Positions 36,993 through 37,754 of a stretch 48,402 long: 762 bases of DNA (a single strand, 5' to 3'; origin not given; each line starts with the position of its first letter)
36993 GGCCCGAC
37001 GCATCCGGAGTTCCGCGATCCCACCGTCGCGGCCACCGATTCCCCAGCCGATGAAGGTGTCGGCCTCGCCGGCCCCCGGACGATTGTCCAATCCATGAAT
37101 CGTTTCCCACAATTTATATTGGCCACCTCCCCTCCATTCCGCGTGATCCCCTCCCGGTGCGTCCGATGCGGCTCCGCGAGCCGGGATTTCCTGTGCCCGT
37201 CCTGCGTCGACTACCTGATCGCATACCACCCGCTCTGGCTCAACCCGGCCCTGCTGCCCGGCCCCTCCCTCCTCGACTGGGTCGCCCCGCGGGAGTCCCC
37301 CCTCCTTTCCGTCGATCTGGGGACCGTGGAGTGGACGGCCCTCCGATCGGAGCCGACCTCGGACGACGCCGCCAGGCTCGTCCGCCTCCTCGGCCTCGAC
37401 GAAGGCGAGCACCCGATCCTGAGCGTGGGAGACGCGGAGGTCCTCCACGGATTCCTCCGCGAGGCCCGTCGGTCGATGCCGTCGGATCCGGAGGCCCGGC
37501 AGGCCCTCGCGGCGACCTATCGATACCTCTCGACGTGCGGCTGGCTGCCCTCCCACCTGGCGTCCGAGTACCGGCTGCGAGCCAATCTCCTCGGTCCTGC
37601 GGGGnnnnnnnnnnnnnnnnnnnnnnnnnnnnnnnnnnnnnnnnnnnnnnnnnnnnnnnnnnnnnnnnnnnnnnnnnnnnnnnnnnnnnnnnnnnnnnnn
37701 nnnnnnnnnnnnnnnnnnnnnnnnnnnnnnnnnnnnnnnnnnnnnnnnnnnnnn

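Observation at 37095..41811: Translationally coupled three-gene TPR operon decorated with Zn-ribbon, HhH, Cys4 and SAP/HeH-like modules, beside the fibrillarin/S15/RecJ/Orc1 block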

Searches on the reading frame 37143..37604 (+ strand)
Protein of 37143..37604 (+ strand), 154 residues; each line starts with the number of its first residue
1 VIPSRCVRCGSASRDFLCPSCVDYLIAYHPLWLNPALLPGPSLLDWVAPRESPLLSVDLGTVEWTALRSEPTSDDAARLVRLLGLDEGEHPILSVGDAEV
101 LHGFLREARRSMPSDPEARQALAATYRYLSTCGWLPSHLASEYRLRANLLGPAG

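Call 18: search_protein_families(library=pfam, proteins=[window:37143-37604:+], max_evalue=10)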
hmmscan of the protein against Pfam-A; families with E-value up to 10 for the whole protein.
seq(154 aa): 3 families
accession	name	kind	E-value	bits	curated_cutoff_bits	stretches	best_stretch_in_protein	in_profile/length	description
PF18912.6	DZR_2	-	0.0076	16.5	27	1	2-25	6-31/56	Double zinc ribbon domain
PF16503.10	zn-ribbon_14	-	0.3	11.1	34.9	1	5-22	2-19/32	Zinc-ribbon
PF13248.11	Zn_ribbon_3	-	1.4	9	27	1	5-21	4-22/26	zinc-ribbon domain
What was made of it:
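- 37158..37205 (+): C-x2-C-x8-C-x2-C zinc ribbon (aa 6-21). Pfam DZR_2 E 0.0076, below threshold (call 18).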

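Call 20: find_homologous_proteins(query=window:37143-37604:+, max_evalue=0.01)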
Query seq(154 aa) (154 aa): 13 proteins with E <= 0.01 among 357 candidates.
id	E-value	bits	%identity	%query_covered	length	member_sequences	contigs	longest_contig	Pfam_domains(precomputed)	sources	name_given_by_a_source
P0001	1.5e-55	206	65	96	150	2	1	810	-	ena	-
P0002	1.9e-55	205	64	99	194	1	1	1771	-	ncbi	ncbi:MAG: hypothetical protein ACT4OI_09810, partial [Methanobacteriota archaeon]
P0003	7.1e-54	200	67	90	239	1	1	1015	-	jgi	jgi:hypothetical protein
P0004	2.7e-46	176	65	80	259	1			-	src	-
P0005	5.4e-46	175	56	99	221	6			-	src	-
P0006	5.7e-39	152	70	65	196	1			-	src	-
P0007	1.8e-32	131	57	79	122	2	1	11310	-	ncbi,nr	ncbi:MAG TPA: hypothetical protein VEN80_04435, partial [Thermoplasmata archaeon]|nr:hypothetical pr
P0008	2.0e-27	114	52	79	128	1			-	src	-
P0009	3.1e-27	114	54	72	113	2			-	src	-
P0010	5.2e-27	113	58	60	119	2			-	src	-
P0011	6.7e-24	103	86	37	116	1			-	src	-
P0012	4.9e-23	100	71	32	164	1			-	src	-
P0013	9.1e-23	99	65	48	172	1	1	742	-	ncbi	-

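Call 24: find_related_loci(query=A2, collection=genome_contigs, flank=10000)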
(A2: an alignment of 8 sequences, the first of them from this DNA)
Query A2 (153 aa) in genome_contigs; peptide patterns used: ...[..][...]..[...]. (x = any residue, [..] = any of these).
254 stretches matched a pattern; 21 encode a relative of the query (tblastn E <= 1e-3); 21 distinct loci.
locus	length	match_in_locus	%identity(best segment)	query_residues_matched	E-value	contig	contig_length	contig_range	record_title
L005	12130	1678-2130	69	1-151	2e-70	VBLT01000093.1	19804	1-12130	MAG: Methanobacteriota archaeon isolate EA_4 14_0903_12_30cm_scaffold_4452, whole genome shotgun sequence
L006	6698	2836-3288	69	1-151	4e-70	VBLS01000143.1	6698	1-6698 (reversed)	MAG: Methanobacteriota archaeon isolate EA_3 14_0903_13_40cm_scaffold_10582_e:608, whole genome shotgun sequence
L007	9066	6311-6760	71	2-151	1e-69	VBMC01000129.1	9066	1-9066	MAG: Methanobacteriota archaeon isolate EA_13 14_0927_12_40cm_scaffold_19809, whole genome shotgun sequence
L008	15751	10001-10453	68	1-151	4e-68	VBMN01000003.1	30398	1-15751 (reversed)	MAG: Methanobacteriota archaeon isolate EA_24 14_0929_12_30cm_scaffold_4399, whole genome shotgun sequence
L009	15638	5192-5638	64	1-149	9e-64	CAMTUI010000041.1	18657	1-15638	MAG: Euryarchaeota archaeon isolate G01_MAG_00007 genome assembly, contig: G01_MAG_00007_000000000028, whole genome shot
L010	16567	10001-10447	65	1-149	5e-61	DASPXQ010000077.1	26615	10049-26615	MAG TPA_asm: Thermoplasmata archaeon isolate SMAG_U11571 k141_24047, whole genome shotgun sequence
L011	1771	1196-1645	64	2-151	2e-61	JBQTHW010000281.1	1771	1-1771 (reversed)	MAG: Methanobacteriota archaeon isolate SAW39 c_000000028092, whole genome shotgun sequence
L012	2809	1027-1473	64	1-149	4e-60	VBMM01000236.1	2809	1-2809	MAG: Methanobacteriota archaeon isolate EA_23 14_0929_02_40cm_scaffold_45689, whole genome shotgun sequence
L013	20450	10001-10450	61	1-150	2e-58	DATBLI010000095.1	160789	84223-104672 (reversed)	MAG TPA_asm: Thermoplasmata archaeon isolate SMAG_U3968 k141_1329533, whole genome shotgun sequence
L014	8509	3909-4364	61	1-152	1e-58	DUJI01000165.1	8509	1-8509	MAG TPA_asm: Thermoplasmata archaeon isolate UBA8695 contig_3744, whole genome shotgun sequence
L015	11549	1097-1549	58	1-151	2e-56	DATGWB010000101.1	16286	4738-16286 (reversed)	MAG TPA_asm: Thermoplasmata archaeon isolate SMAG_U10571 k141_1078166, whole genome shotgun sequence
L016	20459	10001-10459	58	1-153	7e-57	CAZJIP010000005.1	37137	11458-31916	MAG TPA_asm: uncultured Methanomassiliicoccales archaeon isolate SRP093762_co1_91 genome assembly, contig: NODE_687_leng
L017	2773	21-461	60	7-153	3e-56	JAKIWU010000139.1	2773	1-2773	MAG: Thermoplasmata archaeon isolate SubAcS15-25 SubAcS15-25_139, whole genome shotgun sequence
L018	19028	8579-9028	61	3-152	5e-56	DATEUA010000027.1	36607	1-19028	MAG TPA_asm: Thermoplasmata archaeon isolate SMAG_U8329 k141_2917261, whole genome shotgun sequence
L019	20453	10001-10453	62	1-151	2e-55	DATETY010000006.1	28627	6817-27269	MAG TPA_asm: Thermoplasmata archaeon isolate SMAG_U8327 k141_273940, whole genome shotgun sequence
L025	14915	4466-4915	47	1-150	6e-37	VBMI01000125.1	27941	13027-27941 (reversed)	MAG: Methanobacteriota archaeon isolate EA_19 14_0929_02_40cm_scaffold_1170, whole genome shotgun sequence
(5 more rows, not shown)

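Call 34: search_protein_families(library=pfam, proteins=[L025:9431-12217:+, L025:9389-10975:-, L025:3218-4279:-, L025:2051-3199:-, L025:1343-2704:+, L025:199-1608:+, L025:13191-14024:+, L025:3049-3933:+, L025:11592-12257:+, L025:244-966:-], max_evalue=0.0001)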
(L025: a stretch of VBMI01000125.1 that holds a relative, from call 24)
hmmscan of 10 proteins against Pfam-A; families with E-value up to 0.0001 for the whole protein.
L025:9431-12217:+ (928 aa): 2 families
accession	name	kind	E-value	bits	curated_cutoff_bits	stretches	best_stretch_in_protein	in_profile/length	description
PF13424.12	TPR_12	-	2.2e-10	41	30.1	0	717-770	15-70/77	Tetratricopeptide repeat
PF13191.12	AAA_16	-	2.1e-06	28.8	32.6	1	161-286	1-156/167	AAA ATPase domain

L025:9389-10975:- (528 aa): 0 families

L025:3218-4279:- (353 aa): 0 families

L025:2051-3199:- (382 aa): 1 family
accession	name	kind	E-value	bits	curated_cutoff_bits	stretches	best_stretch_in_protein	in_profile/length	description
PF13483.12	Lactamase_B_3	-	7.2e-05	23.3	24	0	100-282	11-139/160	Beta-lactamase superfamily domain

L025:1343-2704:+ (453 aa): 0 families

L025:199-1608:+ (469 aa): 0 families

L025:13191-14024:+ (277 aa): 0 families

L025:3049-3933:+ (294 aa): 0 families

L025:11592-12257:+ (221 aa): 0 families

L025:244-966:- (240 aa): 6 families
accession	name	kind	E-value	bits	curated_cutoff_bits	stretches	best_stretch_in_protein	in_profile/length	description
PF12796.13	Ank_2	-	4.4e-49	165.4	27.3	3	154-238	3-84/90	Ankyrin repeats (3 copies)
PF13637.12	Ank_4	-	1.1e-34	118.1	22.7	4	152-201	1-50/50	Ankyrin repeats (many copies)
PF00023.36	Ank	-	1.2e-31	107.3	21.1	3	181-212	2-33/33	Ankyrin repeat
PF13606.12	Ank_3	-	2.4e-23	79.8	22.3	0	183-208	4-29/30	Ankyrin repeat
PF13857.12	Ank_5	-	3.1e-18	66.1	27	2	132-188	1-56/56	Ankyrin repeats (many copies)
PF24521.3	Ank_KRIT1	-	7.1e-10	39.2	80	1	80-181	19-118/149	KRIT1 ankyrin-repeats domain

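Call 47: predict_structure(alignment_id=A1)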
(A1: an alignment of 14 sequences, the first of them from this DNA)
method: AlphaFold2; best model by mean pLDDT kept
length: 154 residues; sequences in the alignment: 14
mean_pLDDT: 80.3   pTM: 0.73
mean pLDDT of the five models: 80.3, 78.4, 77.6, 76.6, 75.0
residues with pLDDT >= 90: 46; 70-90: 79; 50-70: 11; < 50: 18
segments of 3 or more residues with pLDDT < 50: 51-67
pLDDT, mean of each block of 10 residues (from residue 1): 76 85 84 88 75 43 47 88 83 90 90 90 93 88 92 61
secondary structure, 60 per line:
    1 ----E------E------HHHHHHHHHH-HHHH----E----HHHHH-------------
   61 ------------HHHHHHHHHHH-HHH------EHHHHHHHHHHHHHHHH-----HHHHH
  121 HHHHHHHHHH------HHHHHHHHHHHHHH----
elements in order: H19-28 H30-33 H43-47 H73-83 H95-110 H116-130 H137-150
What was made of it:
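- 37206..37592 (+): About 130-aa helical domain with no known relative (gene 1, aa 22-150). AF2 pLDDT 80.3, all-helical (call 47).
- On Zinc ribbon (for example Pfam DZR_2): The AF2 model shows short strands at residues 5 and 12 (call 47).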

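Call 49: fold_search(model_id=the predicted structure, library=pdb)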
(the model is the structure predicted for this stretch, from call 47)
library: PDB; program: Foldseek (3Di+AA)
matches with E <= 10: 20; with E <= 0.001: 0
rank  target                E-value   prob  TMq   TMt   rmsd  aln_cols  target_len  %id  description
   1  9dbv                  1.4e+00  0.18  0.24  0.30   8.3        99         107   20  Cu-Bound Structure of Computationally Designed Homotetramer PW1 (released 2025-08-27)
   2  6gys_C                3.3e+00  0.03  0.20  0.07  19.6       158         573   17  Cryo-EM structure of the CBF3-CEN3 complex of the budding yeast kinetochore (released 2018-12-05)
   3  4f0p_B                4.0e+00  0.03  0.13  0.05  13.4        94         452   11  MspJI Restriction Endonuclease - P31 Form (released 2012-08-08)
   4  2xq1_C                4.0e+00  0.03  0.16  0.07  17.9       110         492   14  Crystal structure of peroxisomal catalase from the yeast Hansenula polymorpha (released 2011-06-22)
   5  9fqr_Il               5.2e+00  0.13  0.29  0.17   5.3        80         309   22  96-nm repeat of axonemal doublet microtubules from bovine sperm (released 2025-03-26)
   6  4dvg_B                5.5e+00  0.11  0.27  0.16   6.4       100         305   14  Crystal structure of E. histolytica Formin1 bound to EhRho1-GTPgammaS (released 2012-11-14)
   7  5b26_A                5.8e+00  0.08  0.25  0.23   6.0        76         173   22  Crystal structure of mouse SEL1L (released 2016-04-27)
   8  2xq1_K                5.8e+00  0.03  0.16  0.07  12.1        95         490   14  Crystal structure of peroxisomal catalase from the yeast Hansenula polymorpha (released 2011-06-22)
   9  6ork_A                6.1e+00  0.08  0.25  0.18   5.9        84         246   17  Crystal structure of Sel1 repeat protein from Oxalobacter formigenes (released 2020-05-06)
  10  8iuf_A6               6.1e+00  0.04  0.19  0.09  12.8        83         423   20  Cryo-EM structure of Euglena gracilis super-complex I+III2+IV, composite (released 2024-02-28)
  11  6k0r_G                6.1e+00  0.04  0.14  0.08  10.9        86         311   10  Ruvbl1-Ruvbl2 with truncated domain II in complex with phosphorylated Cordycepin (released 2020-05-06)
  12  3rjv                  7.1e+00  0.10  0.29  0.23   5.2        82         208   20  Crystal structure of a putative sel1 repeat protein (kpn_04481) from Klebsiella pneumoniae subsp. pneumoniae at 1.65 a r (released 2011-05-04)
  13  9qo4_D                9.3e+00  0.05  0.23  0.11  10.3       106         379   17  Dissociation-state-3 of 9-subunit CSN and SCF (SKP1-SKP2-CKS1) complex (released 2026-02-04)
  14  3k33_A                9.3e+00  0.04  0.19  0.22  12.0        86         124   15  Crystal structure of the Phd-Doc complex (released 2010-08-18)
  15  3dd7_A                9.3e+00  0.02  0.18  0.20  11.6        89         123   17  Structure of DocH66Y in complex with the C-terminal domain of Phd (released 2008-09-16)
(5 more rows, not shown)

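Call 65: search_protein_representatives(alignment_id=A1)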
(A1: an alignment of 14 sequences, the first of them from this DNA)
Query: 14 sequences, 230 profile positions. Proteins with E-value up to 0.001 (for the whole library): 32; up to 1e-10: 25; up to 1e-30: 18. The best 32 are listed.
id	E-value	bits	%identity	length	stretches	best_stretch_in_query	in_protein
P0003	1.2e-86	306.4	-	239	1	33-225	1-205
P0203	1.1e-85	303.3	-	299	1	23-223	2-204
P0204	3.0e-84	298.6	-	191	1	2-177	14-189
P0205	6.4e-75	268.0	-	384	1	34-222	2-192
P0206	8.4e-74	264.4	-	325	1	2-143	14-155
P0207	9.1e-68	244.6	-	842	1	11-209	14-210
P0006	4.7e-65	235.7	-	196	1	2-123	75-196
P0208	8.0e-63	228.4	-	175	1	21-153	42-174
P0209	1.4e-58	214.6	-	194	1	52-217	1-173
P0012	1.5e-56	207.9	-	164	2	2-75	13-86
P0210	1.1e-51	192.0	-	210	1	74-223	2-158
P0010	9.5e-49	182.4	-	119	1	82-198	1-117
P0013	2.0e-46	174.8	-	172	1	100-223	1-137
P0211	2.1e-45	171.5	-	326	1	56-215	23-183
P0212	9.0e-44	166.1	-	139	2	20-107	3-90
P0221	2.0e-12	63.5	-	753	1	21-193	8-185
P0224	1.0e-06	44.8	-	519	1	26-215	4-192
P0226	1.9e-06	43.9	-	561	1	20-176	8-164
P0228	7.2e-06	42.1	-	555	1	22-222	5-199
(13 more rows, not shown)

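Call 67: find_encoding_contigs(protein=P0226, flank=8000, max_places=2)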
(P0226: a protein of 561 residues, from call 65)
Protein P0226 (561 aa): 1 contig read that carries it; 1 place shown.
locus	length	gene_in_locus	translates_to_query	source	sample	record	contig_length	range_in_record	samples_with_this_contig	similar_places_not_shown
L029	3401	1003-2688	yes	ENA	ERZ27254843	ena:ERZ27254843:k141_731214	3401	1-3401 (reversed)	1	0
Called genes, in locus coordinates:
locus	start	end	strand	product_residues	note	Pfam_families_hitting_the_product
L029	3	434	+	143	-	?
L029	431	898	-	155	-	PF00583:Acetyltransf_1, PF13673:Acetyltransf_10, PF13508:Acetyltransf_7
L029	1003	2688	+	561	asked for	PF14559:TPR_19 (weak), PF13432:TPR_16 (weak), PF14559:TPR_19 (weak), PF13432:TPR_16, PF14559:TPR_19 (weak), PF13371:TPR_9 (weak), PF00515:TPR_1, PF07719:TPR_2 (weak), +10 more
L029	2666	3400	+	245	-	?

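Call 68: find_encoding_contigs(protein=P0221, flank=8000, max_places=2)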
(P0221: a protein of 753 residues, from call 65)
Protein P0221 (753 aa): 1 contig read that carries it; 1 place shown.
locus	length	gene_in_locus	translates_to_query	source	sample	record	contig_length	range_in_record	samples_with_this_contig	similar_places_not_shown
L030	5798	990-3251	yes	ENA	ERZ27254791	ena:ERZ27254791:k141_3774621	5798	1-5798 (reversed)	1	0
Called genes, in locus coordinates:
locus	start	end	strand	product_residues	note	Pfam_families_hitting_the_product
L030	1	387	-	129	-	?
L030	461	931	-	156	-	PF00583:Acetyltransf_1, PF13673:Acetyltransf_10, PF13508:Acetyltransf_7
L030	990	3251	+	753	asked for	PF12826:HHH_2 (weak), PF13371:TPR_9 (weak), PF13432:TPR_16, PF07719:TPR_2 (weak), PF14559:TPR_19, PF13432:TPR_16, PF14559:TPR_19, PF00515:TPR_1 (weak), +15 more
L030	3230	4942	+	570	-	PF14559:TPR_19 (weak), PF13428:TPR_14 (weak), PF13432:TPR_16, PF13424:TPR_12, PF13371:TPR_9, PF13432:TPR_16, PF00515:TPR_1, PF07719:TPR_2, +15 more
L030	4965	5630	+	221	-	PF01269:Fibrillarin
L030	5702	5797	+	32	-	?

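Call 72: find_encoding_contigs(protein=P0228, flank=10000, max_places=2)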
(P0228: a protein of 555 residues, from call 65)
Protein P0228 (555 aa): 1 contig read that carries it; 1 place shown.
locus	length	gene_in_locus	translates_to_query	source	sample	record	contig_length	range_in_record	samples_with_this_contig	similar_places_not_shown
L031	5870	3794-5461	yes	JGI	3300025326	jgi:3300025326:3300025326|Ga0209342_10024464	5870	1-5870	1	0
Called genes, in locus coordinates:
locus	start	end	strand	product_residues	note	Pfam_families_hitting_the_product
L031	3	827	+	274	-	?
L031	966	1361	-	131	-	PF01521:Fe-S_biosyn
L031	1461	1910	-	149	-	PF01850:PIN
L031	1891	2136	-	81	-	PF26688:RHH_12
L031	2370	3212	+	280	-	PF00025:Arf (weak), PF00071:Ras, PF08477:Roc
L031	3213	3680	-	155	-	PF13302:Acetyltransf_3, PF00583:Acetyltransf_1, PF13673:Acetyltransf_10, PF13523:Acetyltransf_8 (faint), PF13508:Acetyltransf_7, PF08445:FR47 (weak)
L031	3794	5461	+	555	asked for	PF13176:TPR_7 (faint), PF13428:TPR_14 (faint), PF23914:TPR_CcmH_CycH (weak), PF14559:TPR_19 (weak), PF13432:TPR_16, PF12895:ANAPC3, PF14559:TPR_19, PF13432:TPR_16 (weak), +9 more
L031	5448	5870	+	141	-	?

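Call 73: find_encoding_contigs(protein=P0224, flank=10000, max_places=2)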
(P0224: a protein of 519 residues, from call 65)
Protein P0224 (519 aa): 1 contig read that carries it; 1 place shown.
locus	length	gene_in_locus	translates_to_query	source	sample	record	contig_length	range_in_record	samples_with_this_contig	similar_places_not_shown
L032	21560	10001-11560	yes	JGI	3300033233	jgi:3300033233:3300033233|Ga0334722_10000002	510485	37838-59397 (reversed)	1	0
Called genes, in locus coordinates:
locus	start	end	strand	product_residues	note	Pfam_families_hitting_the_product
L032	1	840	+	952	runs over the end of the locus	PF05048:NosD, PF13229:Beta_helix, PF05048:NosD (weak), PF13229:Beta_helix, PF05048:NosD, PF13229:Beta_helix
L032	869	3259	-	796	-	PF02463:SMC_N, PF13476:AAA_23, PF13555:AAA_29 (weak)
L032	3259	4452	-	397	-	PF00149:Metallophos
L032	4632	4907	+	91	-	PF02697:VAPB_antitox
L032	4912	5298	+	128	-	PF01850:PIN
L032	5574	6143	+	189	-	-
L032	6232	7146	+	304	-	PF00091:Tubulin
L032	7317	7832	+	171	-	PF00578:AhpC-TSA, PF08534:Redoxin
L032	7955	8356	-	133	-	PF01521:Fe-S_biosyn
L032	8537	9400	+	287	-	PF00025:Arf (weak), PF00071:Ras, PF08477:Roc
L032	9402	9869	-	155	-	PF13302:Acetyltransf_3, PF00583:Acetyltransf_1, PF13420:Acetyltransf_4 (weak), PF13523:Acetyltransf_8 (weak), PF13673:Acetyltransf_10, PF13508:Acetyltransf_7, PF14542:Acetyltransf_CG (weak), PF08445:FR47 (weak)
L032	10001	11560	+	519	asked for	PF13432:TPR_16, PF23914:TPR_CcmH_CycH (weak), PF13371:TPR_9 (weak), PF13432:TPR_16, PF12895:ANAPC3 (weak), PF14559:TPR_19 (weak), PF00515:TPR_1 (weak), PF07719:TPR_2 (weak), +9 more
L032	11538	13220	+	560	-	PF07719:TPR_2 (faint), PF13174:TPR_6 (faint), PF13176:TPR_7 (faint), PF13414:TPR_11 (weak), PF13432:TPR_16 (weak), PF00515:TPR_1 (weak), PF13424:TPR_12 (weak), PF13432:TPR_16, +8 more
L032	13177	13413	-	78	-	-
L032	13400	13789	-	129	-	-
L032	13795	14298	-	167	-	-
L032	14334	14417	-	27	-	-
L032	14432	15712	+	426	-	PF25231:DUF7847, PF10110:GPDPase_memb (weak)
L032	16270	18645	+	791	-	-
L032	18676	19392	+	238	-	PF01269:Fibrillarin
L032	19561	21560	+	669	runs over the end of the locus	PF00801:PKD, PF18911:PKD_4, PF22352:K319L-like_PKD (faint), PF00801:PKD, PF18911:PKD_4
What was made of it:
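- In that clade, unrelated genes separate the operon from fibrillarin (call 73).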

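Call 76: search_protein_families(library=ncbifam, proteins=[L032:16270-18645:+, L032:11538-13220:+, L032:8537-9400:+], max_evalue=0.001)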
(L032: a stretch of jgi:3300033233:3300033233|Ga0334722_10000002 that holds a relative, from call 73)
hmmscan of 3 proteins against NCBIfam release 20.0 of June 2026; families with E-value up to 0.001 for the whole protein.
L032:16270-18645:+ (791 aa): 0 families

L032:11538-13220:+ (560 aa): 18 families
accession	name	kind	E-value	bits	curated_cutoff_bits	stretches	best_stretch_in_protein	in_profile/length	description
TIGR02521.1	type_IV_pilW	equivalog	2e-26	93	154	1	385-541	39-197/234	type IV pilus biogenesis/stability protein PilW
TIGR02552.1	LcrH_SycD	equivalog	1e-20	73.8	104.8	2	453-543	26-116/136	SycD/LcrH family type III secretion system chaperone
TIGR02917.1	PEP_TPR_lipo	equivalog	4.8e-20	71.1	312.2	2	113-241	122-250/899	XrtA/PEP-CTERM system TPR-repeat protein PrsT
NF040959.1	MamA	equivalog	1.3e-18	67.2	200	2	120-259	41-180/204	magnetosome protein MamA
NF033920.0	C39_PA2778_fam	equivalog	3.9e-17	62.5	150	1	382-475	160-254/255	PA2778 family cysteine peptidase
NF047507.1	TPR_BatC_Lepto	exception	1.8e-12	47.2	175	1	161-259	35-137/214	TPR repeat-containing protein BatC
NF033762.1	social_mot_Tgl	equivalog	6.3e-12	45.4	225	1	188-262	35-110/252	social motility TPR repeat lipoprotein Tgl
NF008391.2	PRK11189.1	equivalog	1.3e-09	37.9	250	0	398-466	86-154/297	lipoprotein NlpI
TIGR02795.1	tol_pal_ybgF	equivalog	6.2e-09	36.5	90.1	0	419-503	10-100/119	tol-pal system protein YbgF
NF052415.1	T3SS_chap_SctY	equivalog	7e-09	36.2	70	1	130-211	20-104/106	type III secretion apparatus assembly chaperone SctY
NF047371.1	FlcA_CTERM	equivalog_domain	9e-09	34.3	300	1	125-217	447-540/646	periplasmic flagellar collar protein FlcA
NF008757.0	PRK11788.1-5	equivalog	9.7e-08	31.5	363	0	384-438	187-241/388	lipopolysaccharide assembly protein LapB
TIGR00990.1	3a0801s09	subfamily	1.3e-07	30.7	757.25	1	388-513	342-467/615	mitochondrial import receptor subunit TOM70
NF053607.1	CHU_0125_OmpA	equivalog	6.2e-06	25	620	1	119-213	22-116/639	CHU_0125 family OmpA-like outer membrane integrity protein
NF033758.1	gliding_GltE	equivalog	1.1e-05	24.6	225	0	391-488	236-333/411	adventurous gliding motility TPR repeat lipoprotein GltE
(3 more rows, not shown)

L032:8537-9400:+ (287 aa): 2 families
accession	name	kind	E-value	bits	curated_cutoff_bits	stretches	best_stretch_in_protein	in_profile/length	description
TIGR00231.1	small_GTP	domain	3.8e-17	62.5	42.5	1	6-162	3-159/164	GTP-binding protein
TIGR03594.1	GTPase_EngA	equivalog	0.00069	18.7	306.7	0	78-163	253-340/432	ribosome biogenesis GTPase Der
